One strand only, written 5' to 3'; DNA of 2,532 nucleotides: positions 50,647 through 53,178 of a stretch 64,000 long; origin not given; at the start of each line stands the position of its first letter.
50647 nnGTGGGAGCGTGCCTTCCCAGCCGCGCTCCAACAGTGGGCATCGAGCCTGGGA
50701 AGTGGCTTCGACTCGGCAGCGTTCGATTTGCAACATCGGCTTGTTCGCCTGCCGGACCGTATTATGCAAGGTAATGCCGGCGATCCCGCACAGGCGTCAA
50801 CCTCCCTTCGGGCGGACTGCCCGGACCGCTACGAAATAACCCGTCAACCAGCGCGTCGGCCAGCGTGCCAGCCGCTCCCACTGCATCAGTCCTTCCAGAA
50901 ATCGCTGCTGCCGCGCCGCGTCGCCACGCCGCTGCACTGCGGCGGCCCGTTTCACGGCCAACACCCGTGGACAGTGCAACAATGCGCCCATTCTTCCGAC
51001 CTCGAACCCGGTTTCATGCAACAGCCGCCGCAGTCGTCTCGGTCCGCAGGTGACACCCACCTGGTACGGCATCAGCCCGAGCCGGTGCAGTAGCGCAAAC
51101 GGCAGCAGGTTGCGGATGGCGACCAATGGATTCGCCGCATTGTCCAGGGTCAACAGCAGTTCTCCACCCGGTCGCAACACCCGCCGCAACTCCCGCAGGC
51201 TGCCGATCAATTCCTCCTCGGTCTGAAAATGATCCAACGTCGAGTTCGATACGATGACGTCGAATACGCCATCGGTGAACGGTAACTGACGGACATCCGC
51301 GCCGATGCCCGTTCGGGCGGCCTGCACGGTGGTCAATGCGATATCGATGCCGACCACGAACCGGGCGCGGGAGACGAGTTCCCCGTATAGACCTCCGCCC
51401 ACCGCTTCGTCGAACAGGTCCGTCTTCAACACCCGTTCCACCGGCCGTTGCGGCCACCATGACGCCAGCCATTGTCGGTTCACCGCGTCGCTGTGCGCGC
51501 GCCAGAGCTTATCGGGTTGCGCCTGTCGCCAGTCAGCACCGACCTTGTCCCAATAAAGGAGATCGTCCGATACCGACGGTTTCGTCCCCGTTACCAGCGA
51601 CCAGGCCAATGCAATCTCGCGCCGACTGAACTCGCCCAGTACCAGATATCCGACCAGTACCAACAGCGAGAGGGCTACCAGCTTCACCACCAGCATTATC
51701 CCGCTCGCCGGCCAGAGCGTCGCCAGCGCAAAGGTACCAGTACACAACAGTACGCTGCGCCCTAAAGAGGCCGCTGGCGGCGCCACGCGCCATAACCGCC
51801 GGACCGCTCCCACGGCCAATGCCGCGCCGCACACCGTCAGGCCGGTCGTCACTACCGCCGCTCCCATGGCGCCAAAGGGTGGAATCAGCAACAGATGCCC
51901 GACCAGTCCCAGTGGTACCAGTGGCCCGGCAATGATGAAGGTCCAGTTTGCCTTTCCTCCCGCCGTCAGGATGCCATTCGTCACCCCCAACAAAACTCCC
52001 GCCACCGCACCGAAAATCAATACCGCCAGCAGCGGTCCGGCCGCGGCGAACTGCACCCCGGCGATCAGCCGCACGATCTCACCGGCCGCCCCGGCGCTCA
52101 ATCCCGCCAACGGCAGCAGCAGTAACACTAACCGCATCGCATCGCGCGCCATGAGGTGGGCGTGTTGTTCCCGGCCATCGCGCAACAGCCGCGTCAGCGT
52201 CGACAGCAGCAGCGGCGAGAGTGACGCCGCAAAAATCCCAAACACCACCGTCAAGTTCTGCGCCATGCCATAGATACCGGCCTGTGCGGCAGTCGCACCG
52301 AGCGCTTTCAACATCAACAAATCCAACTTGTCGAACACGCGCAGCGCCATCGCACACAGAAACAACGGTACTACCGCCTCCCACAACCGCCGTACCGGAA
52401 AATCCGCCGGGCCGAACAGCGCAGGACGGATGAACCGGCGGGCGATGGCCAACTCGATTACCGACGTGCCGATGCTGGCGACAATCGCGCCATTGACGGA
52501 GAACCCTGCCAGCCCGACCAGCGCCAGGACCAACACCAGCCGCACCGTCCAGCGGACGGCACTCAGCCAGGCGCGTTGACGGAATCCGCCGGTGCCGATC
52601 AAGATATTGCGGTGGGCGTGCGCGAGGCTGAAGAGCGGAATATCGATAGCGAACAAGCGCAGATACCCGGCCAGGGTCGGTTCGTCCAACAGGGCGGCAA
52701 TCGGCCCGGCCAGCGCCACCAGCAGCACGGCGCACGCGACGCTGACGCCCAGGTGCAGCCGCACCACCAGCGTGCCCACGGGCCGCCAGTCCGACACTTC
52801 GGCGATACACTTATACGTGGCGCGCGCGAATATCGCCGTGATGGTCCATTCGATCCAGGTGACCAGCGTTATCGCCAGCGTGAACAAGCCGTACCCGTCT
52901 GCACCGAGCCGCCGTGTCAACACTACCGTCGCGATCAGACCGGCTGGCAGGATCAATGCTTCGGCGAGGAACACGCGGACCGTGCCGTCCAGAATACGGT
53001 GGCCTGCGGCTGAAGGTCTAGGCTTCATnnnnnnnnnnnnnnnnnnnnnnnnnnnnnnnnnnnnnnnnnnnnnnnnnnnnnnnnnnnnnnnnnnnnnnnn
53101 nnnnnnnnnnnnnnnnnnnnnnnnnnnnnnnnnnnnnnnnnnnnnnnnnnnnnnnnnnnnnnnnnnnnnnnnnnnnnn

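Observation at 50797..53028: Wzx-like flippase fused to a SAM methyltransferase domain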

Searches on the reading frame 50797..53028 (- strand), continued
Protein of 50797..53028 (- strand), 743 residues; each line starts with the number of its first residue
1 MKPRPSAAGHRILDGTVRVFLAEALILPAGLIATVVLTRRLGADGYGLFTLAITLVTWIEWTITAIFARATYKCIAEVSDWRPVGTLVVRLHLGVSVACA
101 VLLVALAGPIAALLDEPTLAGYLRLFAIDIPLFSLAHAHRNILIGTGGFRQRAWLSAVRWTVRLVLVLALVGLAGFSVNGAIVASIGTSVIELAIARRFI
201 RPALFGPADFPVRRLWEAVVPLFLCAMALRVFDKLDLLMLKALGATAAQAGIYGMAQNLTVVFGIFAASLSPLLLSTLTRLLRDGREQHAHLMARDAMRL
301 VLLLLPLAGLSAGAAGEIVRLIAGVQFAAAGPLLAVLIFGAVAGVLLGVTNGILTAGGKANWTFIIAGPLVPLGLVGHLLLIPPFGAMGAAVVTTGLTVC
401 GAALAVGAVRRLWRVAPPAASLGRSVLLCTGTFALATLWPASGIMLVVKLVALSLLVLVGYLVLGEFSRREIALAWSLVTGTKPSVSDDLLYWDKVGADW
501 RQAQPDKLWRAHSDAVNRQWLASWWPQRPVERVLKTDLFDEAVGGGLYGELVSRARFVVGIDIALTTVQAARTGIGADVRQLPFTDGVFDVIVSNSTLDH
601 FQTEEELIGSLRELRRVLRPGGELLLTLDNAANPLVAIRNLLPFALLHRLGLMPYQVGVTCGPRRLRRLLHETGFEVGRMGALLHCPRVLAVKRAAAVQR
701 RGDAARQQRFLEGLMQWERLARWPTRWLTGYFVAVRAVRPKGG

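Call 55: fold_search(model_id=the predicted structure, library=pdb)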
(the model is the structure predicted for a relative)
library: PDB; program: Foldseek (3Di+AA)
matches with E <= 10: 956; with E <= 0.001: 361
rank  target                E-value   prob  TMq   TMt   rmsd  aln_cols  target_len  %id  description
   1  9g9p_A                3.4e-10  1.00  0.47  0.80   4.0       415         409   21  Lipid III flippase WzxE with NB10 and NB7 nanobodies in inward-facing conformation - crystal 2 (released 2025-01-22)
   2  9nu5_A                1.7e-09  1.00  0.49  0.68   5.7       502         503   16  Structure of MurJ in complex with single gene lysis protein from phage PP7 (released 2026-02-11)
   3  9g9n_A                2.1e-09  1.00  0.47  0.80   4.0       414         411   21  Lipid III flippase WzxE with NB10 and NB7 nanobodies in inward-facing conformation - crystal 1 (released 2025-01-22)
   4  9g9m_A                2.2e-09  1.00  0.43  0.72   5.2       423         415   20  Lipid III flippase WzxE with NB10 and NB7 nanobodies in outward-facing conformation - crystal 1 (released 2025-01-22)
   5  9ukv_A                4.8e-09  1.00  0.51  0.71   5.1       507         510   17  JM Complex - E. coli MurJ, Levivirus M lysis protein LysM (SglM) (released 2025-09-10)
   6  9g95_A                5.2e-09  1.00  0.42  0.69   5.6       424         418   20  Lipid III flippase WzxE with NB10 nanobody in outward-facing conformation at 2.7552 A (released 2025-01-22)
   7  9g9o_A                5.9e-09  1.00  0.44  0.73   5.2       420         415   20  Lipid III flippase WzxE with NB10 and NB7 nanobodies in outward-facing conformation - crystal 2 (released 2025-01-22)
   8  9nu8_A                7.2e-09  1.00  0.49  0.68   5.7       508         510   17  Structure of MurJ in complex with single gene lysis protein from phage Changjiang3 (released 2026-02-11)
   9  6nc6_A                9.1e-09  1.00  0.50  0.76   4.7       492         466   13  Lipid II flippase MurJ, inward closed conformation (released 2019-04-17)
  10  7waw                  1.0e-08  1.00  0.43  0.61   8.4       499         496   15  MurJ inward closed form (released 2022-06-01)
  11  9nu4_A                1.3e-08  1.00  0.50  0.59   5.2       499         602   15  Structure of MurJ in complex with single gene lysis protein from phage M (released 2026-02-11)
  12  7wax                  1.4e-08  1.00  0.46  0.63   8.3       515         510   16  MurJ inward occluded form (released 2022-06-01)
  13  9r1g_A                2.2e-08  1.00  0.45  0.67  17.9       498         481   16  Cryo-EM structure of human MATE1 (released 2025-11-05)
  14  6nc9                  2.4e-08  1.00  0.51  0.76   4.8       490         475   14  Lipid II flippase MurJ, outward-facing conformation (released 2019-04-17)
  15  9r1f_A                2.5e-08  1.00  0.47  0.71  16.5       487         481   14  Cryo-EM structure of human MATE1 in complex with metformin (released 2025-11-05)
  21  3bus_B                8.9e-08  1.00  0.23  0.64   7.0       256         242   22  Crystal Structure of RebM (released 2008-03-25)
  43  3bus_A                5.6e-07  1.00  0.22  0.60   7.0       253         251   22  Crystal Structure of RebM (released 2008-03-25)
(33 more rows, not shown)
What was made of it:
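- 51634..53028 (-): MOP/PST flippase domain, residues 1-465, about 14 transmembrane helices, N-terminus cytoplasmic. Call 55 (WzxE 9g9p TM-score 0.80; MurJ 0.68-0.77).
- On MOP superfamily, PST-type flippases (Pfam Polysacc_synt / Polysacc_synt_3): Call 55 (WzxE TM-score 0.80; MurJ 0.68-0.77).
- Closest known: WzxE / classical Wzx O-unit flippases. Same: Best Foldseek hit (E 3.4e-10, TM-score 0.80, 21% identity, call 55).
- Closest known: RebM / AtmM sugar O-methyltransferases, and generic Methyltransf_11 enzymes. Same: These are the best Foldseek MT neighbours (RebM 3bus, E 8.9e-8, 22% identity, call 55).
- Foldseek: WzxE TM-score 0.80, MurJ 0.68-0.77 (call 55). The top Foldseek MT neighbours are the sugar O-methyltransferases RebM and AtmM (call 55). 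Foldseek's best hit is WzxE, at 21% identity (call 55).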

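Call 94: search_protein_families(library=pfam, proteins=[L032:10995-12296:+, L032:12297-13637:+, L032:13690-14904:+], max_evalue=0.001)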
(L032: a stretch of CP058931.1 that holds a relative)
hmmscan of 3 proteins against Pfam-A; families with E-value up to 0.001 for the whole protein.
L032:10995-12296:+ (433 aa): 0 families

L032:12297-13637:+ (446 aa): 1 family
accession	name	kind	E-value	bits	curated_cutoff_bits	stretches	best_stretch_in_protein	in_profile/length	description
PF00501.34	AMP-binding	-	0.00011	21.6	29.9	1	171-249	245-329/384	AMP-binding enzyme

L032:13690-14904:+ (404 aa): 0 families

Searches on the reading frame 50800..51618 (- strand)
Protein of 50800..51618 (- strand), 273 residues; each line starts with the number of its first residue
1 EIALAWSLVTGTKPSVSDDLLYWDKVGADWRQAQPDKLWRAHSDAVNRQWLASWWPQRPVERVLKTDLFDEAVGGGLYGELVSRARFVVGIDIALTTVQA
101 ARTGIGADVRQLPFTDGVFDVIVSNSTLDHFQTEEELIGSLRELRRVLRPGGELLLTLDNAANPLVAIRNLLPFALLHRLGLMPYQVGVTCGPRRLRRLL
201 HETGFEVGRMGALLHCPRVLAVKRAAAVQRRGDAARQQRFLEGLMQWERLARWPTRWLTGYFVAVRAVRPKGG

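Call 15: search_solved_structures(query=window:50800-51618:-, max_evalue=1, show_alignments=3)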
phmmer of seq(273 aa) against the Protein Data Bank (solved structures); distinct sequences matched with E-value up to 1: 28.
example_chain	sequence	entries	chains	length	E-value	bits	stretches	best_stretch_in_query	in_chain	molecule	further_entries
1ve3_A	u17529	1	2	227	0.00018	24.1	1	71-160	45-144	hypothetical protein PH0226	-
3mgg_A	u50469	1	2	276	0.00019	24.1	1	106-209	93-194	Methyltransferase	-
2gs9_A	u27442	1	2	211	0.00033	23.3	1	105-170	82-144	Hypothetical protein TT1324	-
8zc8_A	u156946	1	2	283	0.0011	21.6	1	106-159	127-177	MitM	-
21zq_A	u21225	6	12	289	0.0011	21.5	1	106-159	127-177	MitM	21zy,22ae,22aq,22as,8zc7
1vl5_A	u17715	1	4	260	0.0026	20.4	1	105-162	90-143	unknown conserved protein BH2331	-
3bus_A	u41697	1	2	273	0.0036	19.9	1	106-156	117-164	Methyltransferase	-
6uv6_A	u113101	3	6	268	0.004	19.8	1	77-156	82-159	D-glucose O-methyltransferase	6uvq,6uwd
7pd7_A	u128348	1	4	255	0.0049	19.5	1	69-163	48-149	Methyltransferase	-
3l8d_A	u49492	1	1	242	0.01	18.4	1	23-157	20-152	Methyltransferase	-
9w6x_A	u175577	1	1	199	0.014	18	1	95-157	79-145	YtkW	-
2avn_A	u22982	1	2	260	0.014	18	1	101-161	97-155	ubiquinone/menaquinone biosynthesis methyltransferase-related protein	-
2p8j_A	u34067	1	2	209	0.014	17.9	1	107-154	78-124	S-adenosylmethionine-dependent methyltransferase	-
7wzg_A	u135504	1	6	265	0.023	17.2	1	105-158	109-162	Cypemycin N-terminal methyltransferase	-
5wp5_A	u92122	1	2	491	0.026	17.1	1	73-157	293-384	Phosphomethylethanolamine N-methyltransferase 2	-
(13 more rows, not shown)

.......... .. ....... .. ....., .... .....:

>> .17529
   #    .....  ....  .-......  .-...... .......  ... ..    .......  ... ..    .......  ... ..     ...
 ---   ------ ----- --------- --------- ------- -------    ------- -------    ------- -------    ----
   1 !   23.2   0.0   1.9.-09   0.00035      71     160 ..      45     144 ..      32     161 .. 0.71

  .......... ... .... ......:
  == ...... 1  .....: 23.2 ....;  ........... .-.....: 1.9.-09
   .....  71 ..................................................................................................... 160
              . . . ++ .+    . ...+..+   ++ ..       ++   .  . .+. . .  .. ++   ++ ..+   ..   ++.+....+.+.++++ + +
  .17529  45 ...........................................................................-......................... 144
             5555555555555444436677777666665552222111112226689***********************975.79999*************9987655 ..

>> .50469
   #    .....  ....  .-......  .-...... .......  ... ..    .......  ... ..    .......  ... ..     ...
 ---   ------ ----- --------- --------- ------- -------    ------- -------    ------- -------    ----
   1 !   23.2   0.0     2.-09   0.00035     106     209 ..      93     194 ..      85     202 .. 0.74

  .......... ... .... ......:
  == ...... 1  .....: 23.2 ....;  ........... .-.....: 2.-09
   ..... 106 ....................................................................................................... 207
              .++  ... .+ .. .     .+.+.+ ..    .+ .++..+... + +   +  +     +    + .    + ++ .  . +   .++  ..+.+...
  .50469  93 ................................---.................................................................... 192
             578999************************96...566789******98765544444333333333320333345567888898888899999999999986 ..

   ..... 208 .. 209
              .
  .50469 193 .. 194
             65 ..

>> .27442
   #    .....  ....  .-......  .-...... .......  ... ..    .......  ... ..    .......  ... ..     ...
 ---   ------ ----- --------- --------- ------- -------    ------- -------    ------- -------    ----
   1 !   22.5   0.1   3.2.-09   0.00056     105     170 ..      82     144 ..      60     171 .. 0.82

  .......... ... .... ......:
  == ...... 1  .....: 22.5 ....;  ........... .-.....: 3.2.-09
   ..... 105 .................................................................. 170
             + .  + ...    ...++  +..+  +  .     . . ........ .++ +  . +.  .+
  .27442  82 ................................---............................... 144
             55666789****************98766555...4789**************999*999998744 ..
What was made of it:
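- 51391..51429 (-): Variant SAM-binding motif I, residues 534-546, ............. (D540-x-A-x-G-x-G546). Call 15 (aligns with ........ of PH0226, 1ve3).
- On Class I SAM-dependent methyltransferases (Methyltransf_11): D540-E-A-V-G-G-G546 aligns with D-L-A-C-G-V-G of PH0226 (call 15); the first glycine is alanine in both.
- Closest known: RebM / AtmM sugar O-methyltransferases, and generic Methyltransf_11 enzymes. Same: Motif I aligns with that of PH0226 (call 15).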

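Call 28: find_homologous_proteins(query=window:50800-51582:-)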
Query seq(261 aa) (261 aa): 2294 proteins with E <= 0.001 among 8000 candidates; the best 120 are listed.
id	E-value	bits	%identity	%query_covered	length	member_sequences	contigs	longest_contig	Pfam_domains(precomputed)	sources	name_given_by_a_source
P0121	6.9e-126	437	78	94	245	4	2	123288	PF13847.13,PF13489.13,PF13649.13,PF08241.19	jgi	-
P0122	8.8e-124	430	77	97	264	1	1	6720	PF13847.13,PF13649.13,PF08241.19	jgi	-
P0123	1.0e-119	417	72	98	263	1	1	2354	PF13847.13,PF13649.13,PF08241.19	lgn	-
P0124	4.8e-99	349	73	84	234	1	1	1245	PF13847.13,PF13489.13,PF13649.13,PF08241.19,PF08242.19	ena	-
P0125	5.0e-95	336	63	97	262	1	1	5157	PF13847.13,PF13649.13,PF08241.19,PF08242.19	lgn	-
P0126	1.3e-94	335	60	98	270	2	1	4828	PF13847.13,PF13489.13,PF13649.13,PF08241.19,PF08242.19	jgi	jgi:SAM-dependent methyltransferase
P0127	2.0e-93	331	63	96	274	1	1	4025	PF13847.13,PF13489.13,PF13649.13,PF08241.19,PF08242.19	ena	-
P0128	6.1e-93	329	58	98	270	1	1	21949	PF13649.13,PF08241.19,PF08242.19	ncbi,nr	ncbi:MAG: class I SAM-dependent methyltransferase [Verrucomicrobiae bacterium]|nr:class I SAM-depend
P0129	1.7e-92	328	61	94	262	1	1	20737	PF13847.13,PF13489.13,PF13649.13,PF08241.19,PF08242.19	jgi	jgi:SAM-dependent methyltransferase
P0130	2.5e-92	327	59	95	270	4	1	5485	PF13847.13,PF13649.13,PF08241.19,PF08242.19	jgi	-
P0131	4.6e-92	326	61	96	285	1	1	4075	PF13847.13,PF13489.13,PF13649.13,PF08241.19,PF08242.19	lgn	-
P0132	1.7e-91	324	61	96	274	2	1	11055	PF13847.13,PF13489.13,PF13649.13,PF08241.19,PF08242.19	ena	-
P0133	2.6e-91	324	58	99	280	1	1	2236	PF13847.13,PF13489.13,PF13649.13,PF01209.25,PF08241.19,PF08242.19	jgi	jgi:SAM-dependent methyltransferase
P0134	3.2e-91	323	61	98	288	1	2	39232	PF13847.13,PF13489.13,PF13649.13,PF08241.19,PF08242.19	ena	-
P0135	3.8e-91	323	58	98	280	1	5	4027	PF13847.13,PF13489.13,PF13649.13,PF08241.19,PF08242.19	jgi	jgi:ubiquinone/menaquinone biosynthesis C-methylase UbiE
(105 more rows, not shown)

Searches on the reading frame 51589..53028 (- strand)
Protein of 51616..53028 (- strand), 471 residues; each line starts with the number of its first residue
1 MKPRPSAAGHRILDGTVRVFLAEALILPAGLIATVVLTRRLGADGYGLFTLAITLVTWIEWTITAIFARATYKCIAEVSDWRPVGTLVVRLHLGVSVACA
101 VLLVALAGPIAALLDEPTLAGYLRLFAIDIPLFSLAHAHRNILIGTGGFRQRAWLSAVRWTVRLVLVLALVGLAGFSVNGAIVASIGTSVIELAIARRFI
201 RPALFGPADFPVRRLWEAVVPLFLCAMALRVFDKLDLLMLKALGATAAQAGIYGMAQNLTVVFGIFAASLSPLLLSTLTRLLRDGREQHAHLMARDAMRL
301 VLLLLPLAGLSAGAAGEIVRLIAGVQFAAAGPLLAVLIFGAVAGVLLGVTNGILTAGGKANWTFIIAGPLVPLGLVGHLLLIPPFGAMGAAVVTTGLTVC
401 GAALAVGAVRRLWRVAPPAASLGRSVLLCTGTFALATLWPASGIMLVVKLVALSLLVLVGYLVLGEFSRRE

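Call 17: search_solved_structures(query=window:51616-53028:-, max_evalue=10, show_alignments=1)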
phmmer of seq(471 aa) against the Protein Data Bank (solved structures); distinct sequences matched with E-value up to 10: 0.
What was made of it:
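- Closest known: MurJ. Different: Only 12-18% sequence identity, and no sequence-level hit to any PDB chain (call 17).
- Tried and rejected: Sequence search of the flippase half against PDB chains found nothing, even at E up to 10 (call 17).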

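Call 62: find_related_loci(query=A4, collection=metagenome_contigs, flank=10000)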
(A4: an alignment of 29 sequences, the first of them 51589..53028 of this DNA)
Query A4 (480 aa) in metagenome_contigs; peptide patterns used: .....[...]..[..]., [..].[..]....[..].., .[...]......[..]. (x = any residue, [..] = any of these).
513 stretches matched a pattern; 248 encode a relative of the query (tblastn E <= 1e-3); the best 80 are kept; 80 distinct loci.
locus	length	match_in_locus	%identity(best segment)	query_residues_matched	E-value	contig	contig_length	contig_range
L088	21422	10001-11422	73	6-479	0e+0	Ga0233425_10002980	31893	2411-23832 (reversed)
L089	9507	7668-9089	73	6-479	0e+0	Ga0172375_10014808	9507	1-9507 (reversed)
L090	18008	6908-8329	73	6-479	0e+0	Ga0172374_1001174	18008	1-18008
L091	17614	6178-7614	72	1-479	0e+0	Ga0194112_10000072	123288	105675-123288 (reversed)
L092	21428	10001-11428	69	6-479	0e+0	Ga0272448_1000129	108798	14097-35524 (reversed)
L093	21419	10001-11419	68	6-479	4e-180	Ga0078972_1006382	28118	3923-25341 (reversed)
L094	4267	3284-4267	83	1-328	2e-161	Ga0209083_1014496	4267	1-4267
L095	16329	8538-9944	62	9-478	3e-153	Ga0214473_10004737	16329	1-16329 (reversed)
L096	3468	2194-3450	62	6-425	1e-158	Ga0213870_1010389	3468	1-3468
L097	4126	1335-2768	61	1-479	6e-154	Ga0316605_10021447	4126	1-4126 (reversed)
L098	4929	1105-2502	65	7-473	6e-152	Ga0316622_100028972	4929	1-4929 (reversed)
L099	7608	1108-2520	55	1-472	3e-149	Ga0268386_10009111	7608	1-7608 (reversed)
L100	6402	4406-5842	59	1-480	1e-148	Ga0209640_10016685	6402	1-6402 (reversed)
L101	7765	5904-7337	56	1-479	4e-145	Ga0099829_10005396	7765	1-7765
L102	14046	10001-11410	58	10-479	1e-144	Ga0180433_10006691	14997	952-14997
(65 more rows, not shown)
